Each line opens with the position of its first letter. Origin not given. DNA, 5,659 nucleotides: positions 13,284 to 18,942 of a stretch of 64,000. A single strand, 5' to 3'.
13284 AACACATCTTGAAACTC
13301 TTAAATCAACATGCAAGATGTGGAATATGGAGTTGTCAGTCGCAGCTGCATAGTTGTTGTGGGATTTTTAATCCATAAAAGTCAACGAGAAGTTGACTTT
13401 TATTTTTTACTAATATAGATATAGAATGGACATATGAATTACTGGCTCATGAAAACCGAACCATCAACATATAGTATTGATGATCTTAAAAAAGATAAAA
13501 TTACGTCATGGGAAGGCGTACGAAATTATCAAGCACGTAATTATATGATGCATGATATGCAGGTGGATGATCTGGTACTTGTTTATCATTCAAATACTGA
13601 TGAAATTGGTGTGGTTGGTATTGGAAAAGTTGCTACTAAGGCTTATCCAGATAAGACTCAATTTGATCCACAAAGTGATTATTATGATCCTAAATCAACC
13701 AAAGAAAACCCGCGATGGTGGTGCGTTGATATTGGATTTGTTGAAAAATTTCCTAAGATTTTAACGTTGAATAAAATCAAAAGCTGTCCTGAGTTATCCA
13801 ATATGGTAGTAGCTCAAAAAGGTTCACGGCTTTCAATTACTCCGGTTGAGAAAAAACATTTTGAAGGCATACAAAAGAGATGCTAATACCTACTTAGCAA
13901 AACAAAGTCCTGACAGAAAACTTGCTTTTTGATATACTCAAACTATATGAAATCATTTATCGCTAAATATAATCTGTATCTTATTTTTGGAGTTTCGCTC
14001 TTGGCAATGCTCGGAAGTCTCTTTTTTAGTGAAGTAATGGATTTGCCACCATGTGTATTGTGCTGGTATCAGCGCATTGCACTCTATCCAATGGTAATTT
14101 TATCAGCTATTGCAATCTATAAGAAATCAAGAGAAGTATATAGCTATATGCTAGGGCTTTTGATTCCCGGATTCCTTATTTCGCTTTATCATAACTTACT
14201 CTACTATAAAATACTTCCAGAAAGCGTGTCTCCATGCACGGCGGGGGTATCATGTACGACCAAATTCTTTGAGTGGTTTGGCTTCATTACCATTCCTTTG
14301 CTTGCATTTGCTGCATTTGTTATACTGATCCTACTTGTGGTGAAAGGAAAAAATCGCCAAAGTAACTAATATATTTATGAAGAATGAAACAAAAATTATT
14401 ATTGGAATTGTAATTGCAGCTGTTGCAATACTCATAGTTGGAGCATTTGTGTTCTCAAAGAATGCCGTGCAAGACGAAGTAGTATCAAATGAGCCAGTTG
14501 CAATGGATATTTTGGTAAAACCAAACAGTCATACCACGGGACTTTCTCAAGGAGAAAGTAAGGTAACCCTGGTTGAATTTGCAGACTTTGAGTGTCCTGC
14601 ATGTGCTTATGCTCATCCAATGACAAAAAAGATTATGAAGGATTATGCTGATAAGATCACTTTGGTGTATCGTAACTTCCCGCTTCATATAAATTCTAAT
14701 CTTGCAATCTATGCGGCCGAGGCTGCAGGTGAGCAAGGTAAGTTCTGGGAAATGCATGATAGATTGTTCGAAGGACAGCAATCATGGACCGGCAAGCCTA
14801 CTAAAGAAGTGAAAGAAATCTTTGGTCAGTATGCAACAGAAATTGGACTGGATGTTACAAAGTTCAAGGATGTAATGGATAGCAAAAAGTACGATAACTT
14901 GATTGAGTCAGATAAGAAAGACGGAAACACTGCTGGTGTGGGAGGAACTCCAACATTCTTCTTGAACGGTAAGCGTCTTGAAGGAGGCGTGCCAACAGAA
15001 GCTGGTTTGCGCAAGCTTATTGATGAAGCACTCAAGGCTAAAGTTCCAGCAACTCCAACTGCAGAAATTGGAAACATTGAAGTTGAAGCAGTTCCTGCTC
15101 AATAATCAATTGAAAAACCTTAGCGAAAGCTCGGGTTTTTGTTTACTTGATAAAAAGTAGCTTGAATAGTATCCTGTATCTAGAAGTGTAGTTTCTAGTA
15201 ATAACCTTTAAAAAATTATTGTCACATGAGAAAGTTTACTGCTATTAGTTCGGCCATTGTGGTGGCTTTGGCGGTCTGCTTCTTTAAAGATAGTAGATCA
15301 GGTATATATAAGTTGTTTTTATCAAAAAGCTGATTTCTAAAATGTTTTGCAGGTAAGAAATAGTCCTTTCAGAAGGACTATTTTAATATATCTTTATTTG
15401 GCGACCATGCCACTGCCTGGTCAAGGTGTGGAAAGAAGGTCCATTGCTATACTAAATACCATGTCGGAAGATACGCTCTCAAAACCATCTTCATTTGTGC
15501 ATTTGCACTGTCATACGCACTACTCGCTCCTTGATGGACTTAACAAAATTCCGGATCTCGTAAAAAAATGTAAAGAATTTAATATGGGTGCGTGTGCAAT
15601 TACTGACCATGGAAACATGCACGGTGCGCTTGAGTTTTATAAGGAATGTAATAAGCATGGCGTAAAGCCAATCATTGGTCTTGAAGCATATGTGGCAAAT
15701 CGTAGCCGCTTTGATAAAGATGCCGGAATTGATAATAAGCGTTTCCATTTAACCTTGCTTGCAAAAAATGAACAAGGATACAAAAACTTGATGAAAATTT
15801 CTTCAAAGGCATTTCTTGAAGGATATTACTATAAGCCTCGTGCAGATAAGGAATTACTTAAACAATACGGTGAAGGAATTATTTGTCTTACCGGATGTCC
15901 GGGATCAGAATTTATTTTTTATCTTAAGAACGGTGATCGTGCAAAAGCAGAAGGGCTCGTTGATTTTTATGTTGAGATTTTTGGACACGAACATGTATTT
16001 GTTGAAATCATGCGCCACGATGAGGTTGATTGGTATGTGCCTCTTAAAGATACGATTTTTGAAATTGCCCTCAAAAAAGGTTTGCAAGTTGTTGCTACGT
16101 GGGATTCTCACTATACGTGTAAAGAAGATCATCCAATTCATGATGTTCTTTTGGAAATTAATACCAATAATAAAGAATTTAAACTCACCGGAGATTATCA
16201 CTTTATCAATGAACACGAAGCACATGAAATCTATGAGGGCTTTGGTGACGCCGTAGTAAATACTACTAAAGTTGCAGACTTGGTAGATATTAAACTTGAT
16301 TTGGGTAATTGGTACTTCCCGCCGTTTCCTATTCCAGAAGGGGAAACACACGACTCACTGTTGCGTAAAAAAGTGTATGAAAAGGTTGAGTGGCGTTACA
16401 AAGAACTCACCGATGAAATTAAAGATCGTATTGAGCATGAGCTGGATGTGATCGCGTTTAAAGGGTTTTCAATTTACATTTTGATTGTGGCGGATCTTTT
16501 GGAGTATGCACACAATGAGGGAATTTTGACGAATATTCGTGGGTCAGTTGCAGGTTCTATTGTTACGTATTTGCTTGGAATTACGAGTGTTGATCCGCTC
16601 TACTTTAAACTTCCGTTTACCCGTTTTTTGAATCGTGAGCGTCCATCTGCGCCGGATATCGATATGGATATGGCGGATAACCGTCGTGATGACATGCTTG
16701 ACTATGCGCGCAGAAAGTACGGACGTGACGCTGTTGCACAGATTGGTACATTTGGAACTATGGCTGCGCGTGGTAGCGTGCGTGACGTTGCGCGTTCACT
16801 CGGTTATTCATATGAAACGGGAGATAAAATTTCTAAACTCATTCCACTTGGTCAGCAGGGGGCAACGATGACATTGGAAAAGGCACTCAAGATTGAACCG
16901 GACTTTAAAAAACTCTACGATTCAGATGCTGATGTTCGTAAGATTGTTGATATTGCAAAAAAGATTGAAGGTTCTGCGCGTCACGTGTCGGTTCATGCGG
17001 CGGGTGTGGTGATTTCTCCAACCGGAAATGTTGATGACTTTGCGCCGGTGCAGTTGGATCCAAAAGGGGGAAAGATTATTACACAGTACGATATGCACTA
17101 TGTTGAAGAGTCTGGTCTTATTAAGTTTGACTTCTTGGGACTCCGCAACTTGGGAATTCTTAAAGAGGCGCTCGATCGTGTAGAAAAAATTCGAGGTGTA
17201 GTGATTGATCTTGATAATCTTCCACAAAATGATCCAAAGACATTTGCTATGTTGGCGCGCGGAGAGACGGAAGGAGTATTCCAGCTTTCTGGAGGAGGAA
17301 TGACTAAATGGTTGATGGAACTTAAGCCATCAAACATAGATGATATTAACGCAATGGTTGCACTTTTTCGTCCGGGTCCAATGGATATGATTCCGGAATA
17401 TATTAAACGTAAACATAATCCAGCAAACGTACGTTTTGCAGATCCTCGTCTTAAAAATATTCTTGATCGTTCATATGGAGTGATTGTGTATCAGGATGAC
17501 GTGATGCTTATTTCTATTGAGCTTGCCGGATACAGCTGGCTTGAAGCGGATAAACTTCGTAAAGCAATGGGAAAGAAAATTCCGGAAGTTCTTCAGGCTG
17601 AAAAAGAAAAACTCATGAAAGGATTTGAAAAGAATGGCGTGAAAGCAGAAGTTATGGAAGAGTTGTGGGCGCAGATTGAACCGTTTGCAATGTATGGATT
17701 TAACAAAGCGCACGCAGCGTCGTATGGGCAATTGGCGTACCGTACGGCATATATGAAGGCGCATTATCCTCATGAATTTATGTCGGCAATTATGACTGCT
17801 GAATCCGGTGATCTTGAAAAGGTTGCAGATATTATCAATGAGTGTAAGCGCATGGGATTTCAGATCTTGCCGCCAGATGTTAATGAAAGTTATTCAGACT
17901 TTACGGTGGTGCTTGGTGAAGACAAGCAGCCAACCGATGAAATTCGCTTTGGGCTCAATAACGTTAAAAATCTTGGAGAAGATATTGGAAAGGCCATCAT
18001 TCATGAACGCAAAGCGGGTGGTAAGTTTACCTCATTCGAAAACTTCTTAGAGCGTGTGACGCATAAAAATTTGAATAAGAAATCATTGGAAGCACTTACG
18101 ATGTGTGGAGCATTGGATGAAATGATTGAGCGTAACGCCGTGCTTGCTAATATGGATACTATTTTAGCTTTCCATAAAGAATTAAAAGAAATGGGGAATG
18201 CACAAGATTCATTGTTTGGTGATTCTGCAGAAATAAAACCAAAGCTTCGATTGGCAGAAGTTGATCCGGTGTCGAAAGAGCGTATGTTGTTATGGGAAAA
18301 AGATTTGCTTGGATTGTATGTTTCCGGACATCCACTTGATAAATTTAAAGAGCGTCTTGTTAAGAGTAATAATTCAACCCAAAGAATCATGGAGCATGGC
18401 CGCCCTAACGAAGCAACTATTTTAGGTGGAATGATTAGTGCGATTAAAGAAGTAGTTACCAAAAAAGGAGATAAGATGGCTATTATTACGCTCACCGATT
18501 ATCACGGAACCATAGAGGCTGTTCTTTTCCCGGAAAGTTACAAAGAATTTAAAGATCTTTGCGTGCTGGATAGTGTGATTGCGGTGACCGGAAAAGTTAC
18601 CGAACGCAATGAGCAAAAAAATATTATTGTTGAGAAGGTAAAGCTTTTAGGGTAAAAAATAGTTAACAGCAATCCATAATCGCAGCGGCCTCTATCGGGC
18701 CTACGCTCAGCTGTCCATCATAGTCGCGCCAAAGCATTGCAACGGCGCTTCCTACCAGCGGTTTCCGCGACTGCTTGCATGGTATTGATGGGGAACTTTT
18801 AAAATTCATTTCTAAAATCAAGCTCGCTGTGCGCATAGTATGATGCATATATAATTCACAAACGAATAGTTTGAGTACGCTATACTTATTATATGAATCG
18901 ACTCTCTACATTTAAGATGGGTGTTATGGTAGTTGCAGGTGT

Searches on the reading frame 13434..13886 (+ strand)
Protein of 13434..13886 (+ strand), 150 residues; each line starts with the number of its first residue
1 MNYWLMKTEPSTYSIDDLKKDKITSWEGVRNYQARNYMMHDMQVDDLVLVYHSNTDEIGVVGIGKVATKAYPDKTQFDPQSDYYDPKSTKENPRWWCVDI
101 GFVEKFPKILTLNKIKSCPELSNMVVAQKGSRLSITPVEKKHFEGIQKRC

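Call 42: search_protein_families(library=pfam, proteins=[window:13434-13886:+], max_evalue=0.001)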
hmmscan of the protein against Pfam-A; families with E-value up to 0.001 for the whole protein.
window:13434-13886:+ (150 aa): 1 family
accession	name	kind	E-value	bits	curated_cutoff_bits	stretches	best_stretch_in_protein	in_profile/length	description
PF01878.24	EVE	-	3.7e-55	186.3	23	1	2-147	1-143/145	EVE domain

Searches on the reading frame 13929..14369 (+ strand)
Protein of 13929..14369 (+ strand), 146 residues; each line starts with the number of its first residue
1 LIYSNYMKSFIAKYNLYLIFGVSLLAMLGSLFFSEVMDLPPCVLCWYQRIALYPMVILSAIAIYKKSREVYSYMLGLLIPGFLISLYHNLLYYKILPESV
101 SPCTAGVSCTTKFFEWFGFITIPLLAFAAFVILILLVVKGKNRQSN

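Call 42: search_protein_families(library=pfam, proteins=[window:13929-14369:+], max_evalue=0.001)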
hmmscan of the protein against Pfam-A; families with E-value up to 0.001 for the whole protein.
window:13929-14369:+ (146 aa): 1 family
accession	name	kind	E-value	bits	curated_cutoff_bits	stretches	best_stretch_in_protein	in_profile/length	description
PF02600.21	DsbB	-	8.6e-15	55.8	22.1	1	17-131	6-139/148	Disulfide bond formation protein DsbB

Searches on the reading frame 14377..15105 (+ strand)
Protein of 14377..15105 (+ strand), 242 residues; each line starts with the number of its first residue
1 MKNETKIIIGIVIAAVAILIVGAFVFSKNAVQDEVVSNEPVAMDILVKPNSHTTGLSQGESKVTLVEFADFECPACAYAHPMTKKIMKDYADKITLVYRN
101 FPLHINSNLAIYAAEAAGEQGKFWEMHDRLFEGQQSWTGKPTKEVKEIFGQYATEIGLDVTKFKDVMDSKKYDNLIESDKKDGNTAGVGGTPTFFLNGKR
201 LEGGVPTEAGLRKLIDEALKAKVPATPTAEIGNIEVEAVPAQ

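Call 42: search_protein_families(library=pfam, proteins=[window:14377-15105:+], max_evalue=0.001)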
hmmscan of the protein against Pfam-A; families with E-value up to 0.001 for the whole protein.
window:14377-15105:+ (242 aa): 3 families
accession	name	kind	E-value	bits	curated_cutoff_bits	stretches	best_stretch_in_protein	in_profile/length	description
PF13462.12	Thioredoxin_4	-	5.5e-29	101.9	23.2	1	60-217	12-165/165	Thioredoxin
PF01323.26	DSBA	-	3.9e-18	66.4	25.6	1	109-208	87-184/191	DSBA-like thioredoxin domain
PF13098.12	Thioredoxin_2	-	2e-05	25.3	27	1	59-208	3-98/104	Thioredoxin-like domain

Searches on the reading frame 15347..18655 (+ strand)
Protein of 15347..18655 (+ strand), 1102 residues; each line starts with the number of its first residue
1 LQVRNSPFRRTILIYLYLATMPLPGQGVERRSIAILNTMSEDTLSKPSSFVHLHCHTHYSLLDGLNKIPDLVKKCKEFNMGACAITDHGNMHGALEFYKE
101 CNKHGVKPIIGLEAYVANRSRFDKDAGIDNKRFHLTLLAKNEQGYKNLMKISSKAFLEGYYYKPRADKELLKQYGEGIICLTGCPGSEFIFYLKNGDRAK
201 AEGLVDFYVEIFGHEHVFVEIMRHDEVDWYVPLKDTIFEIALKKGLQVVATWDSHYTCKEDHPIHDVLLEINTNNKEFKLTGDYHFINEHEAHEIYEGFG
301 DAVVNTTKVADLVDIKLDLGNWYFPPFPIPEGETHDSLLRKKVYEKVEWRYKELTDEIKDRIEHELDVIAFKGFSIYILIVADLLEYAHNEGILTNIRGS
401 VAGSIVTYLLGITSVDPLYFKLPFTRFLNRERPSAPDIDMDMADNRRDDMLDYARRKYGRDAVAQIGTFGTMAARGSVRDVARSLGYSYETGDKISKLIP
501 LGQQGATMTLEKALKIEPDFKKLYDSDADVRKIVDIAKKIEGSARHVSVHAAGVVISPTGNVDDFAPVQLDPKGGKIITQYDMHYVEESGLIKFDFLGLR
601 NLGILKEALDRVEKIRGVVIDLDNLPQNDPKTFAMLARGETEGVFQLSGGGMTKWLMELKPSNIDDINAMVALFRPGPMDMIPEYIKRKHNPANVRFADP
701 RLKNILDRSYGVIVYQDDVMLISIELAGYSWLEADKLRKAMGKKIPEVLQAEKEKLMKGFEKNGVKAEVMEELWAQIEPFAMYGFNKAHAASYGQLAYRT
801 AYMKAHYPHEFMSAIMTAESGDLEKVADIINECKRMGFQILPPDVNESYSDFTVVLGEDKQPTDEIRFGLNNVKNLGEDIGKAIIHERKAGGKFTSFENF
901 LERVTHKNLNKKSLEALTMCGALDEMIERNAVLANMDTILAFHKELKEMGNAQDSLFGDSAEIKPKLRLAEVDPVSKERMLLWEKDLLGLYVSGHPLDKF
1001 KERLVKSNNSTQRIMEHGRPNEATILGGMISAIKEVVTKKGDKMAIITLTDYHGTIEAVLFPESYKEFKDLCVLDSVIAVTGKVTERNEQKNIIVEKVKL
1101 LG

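Call 19: search_protein_families(library=ncbifam, proteins=[window:15347-18655:+])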
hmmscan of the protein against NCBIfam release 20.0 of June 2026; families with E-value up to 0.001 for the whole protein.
window:15347-18655:+ (1102 aa): 14 families
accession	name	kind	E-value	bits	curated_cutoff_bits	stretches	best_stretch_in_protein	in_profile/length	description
NF005298.0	PRK06826.1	equivalog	0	1169.5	1260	1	48-1101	3-1072/1151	DNA polymerase III subunit alpha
NF004226.0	PRK05673.1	equivalog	0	1168.6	1002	1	48-1099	4-1060/1146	DNA polymerase III subunit alpha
TIGR00594.1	polc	superfamily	0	1105.4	434.35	1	50-1061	1-1022/1022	DNA polymerase III subunit alpha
NF005617.0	PRK07374.1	equivalog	8e-270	898.4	1653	1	49-1099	2-1078/1170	DNA polymerase III subunit alpha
NF005377.0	PRK06920.1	equivalog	3.4e-255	849.7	1806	1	49-1101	2-1023/1108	DNA polymerase III subunit alpha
NF005516.0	PRK07135.1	equivalog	1.3e-187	626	1084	2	259-1094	157-967/974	DNA polymerase III DnaE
NF004225.0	PRK05672.1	subfamily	1.3e-183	612.8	939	1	48-1099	4-1030/1047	error-prone DNA polymerase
NF005582.0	PRK07279.1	equivalog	5.5e-182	607.3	1279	1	50-1099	2-962/1033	DNA polymerase III subunit alpha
NF007079.0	PRK09532.1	equivalog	1.1e-178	596.2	1525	1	49-786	2-777/876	DNA polymerase III subunit alpha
NF004550.0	PRK05898.1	equivalog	1e-157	527.1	1182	2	277-942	168-826/971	DNA polymerase III subunit alpha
NF005616.0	PRK07373.1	equivalog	1.7e-71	241.1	646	1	782-1098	35-357/449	DNA polymerase III subunit alpha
NF001688.0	PRK00448.1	equivalog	6.4e-71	239.4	873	4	130-418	612-913/1445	PolC-type DNA polymerase III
TIGR01405.1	polC_Gram_pos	equivalog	2.5e-65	220.9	1043.45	5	130-418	378-678/1211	DNA polymerase III subunit alpha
NF041577.1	nside_bi_sphtase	equivalog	0.00011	21.5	400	1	51-117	4-68/276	3',5'-nucleoside bisphosphate phosphatase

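Call 84: list_cluster_members(proteins=[window:15407-18652:+, window:15461-18652:+, window:18893-20242:+, window:20285-24826:+])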
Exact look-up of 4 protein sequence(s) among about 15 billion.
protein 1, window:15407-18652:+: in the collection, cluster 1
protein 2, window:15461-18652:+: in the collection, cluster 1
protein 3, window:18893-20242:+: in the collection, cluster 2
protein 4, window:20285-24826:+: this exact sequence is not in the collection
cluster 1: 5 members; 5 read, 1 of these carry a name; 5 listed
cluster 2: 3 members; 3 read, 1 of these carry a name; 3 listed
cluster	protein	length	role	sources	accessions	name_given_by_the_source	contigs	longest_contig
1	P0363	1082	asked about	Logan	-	-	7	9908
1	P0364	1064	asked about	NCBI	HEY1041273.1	MAG TPA: DNA polymerase III subunit alpha [Candidatus Paceibacterota bacterium]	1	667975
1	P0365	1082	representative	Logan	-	-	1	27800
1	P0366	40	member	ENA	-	-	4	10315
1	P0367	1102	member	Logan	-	-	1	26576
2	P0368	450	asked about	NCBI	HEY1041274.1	MAG TPA: extracellular solute-binding protein [Candidatus Paceibacterota bacterium]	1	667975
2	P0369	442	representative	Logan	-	-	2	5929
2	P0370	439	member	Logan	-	-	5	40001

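Call 86: find_encoding_contigs(protein=P0365, flank=10000, max_places=2)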
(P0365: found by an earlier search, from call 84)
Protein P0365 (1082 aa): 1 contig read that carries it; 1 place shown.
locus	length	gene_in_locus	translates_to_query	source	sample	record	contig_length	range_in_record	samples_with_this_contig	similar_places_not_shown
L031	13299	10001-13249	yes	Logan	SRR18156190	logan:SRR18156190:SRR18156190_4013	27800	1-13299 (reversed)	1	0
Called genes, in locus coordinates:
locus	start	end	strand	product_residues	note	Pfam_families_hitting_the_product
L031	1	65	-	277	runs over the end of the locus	-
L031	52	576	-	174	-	PF04542:Sigma70_r2, PF08281:Sigma70_r4_2, PF04545:Sigma70_r4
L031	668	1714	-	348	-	-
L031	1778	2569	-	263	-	-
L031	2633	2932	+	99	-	-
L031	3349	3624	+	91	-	-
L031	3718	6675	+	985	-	PF00133:tRNA-synt_1, PF09334:tRNA-synt_1g, PF13603:tRNA-synt_1_2, PF00293:NUDIX, PF00133:tRNA-synt_1, PF08264:Anticodon_1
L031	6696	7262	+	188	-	PF12746:GNAT_acetyltran (weak), PF13302:Acetyltransf_3, PF13420:Acetyltransf_4 (weak), PF00583:Acetyltransf_1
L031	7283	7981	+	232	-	PF03372:Exo_endo_phos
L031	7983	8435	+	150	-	PF01878:EVE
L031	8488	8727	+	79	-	-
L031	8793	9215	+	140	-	PF02600:DsbB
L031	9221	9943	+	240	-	PF13098:Thioredoxin_2 (faint), PF13462:Thioredoxin_4, PF01323:DSBA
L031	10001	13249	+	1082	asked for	PF02811:PHP, PF07733:DNA_pol3_alpha, PF17657:DNA_pol3_finger, PF14579:HHH_6, PF01336:tRNA_anti-codon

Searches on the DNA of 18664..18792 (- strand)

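Call 101: search_dna_similar(query=window:18664-18792:-, collection=plasmids, mode=distant, max_evalue=0.01, max_rows=5)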
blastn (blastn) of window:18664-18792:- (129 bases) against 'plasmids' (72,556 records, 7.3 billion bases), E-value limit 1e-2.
No match.
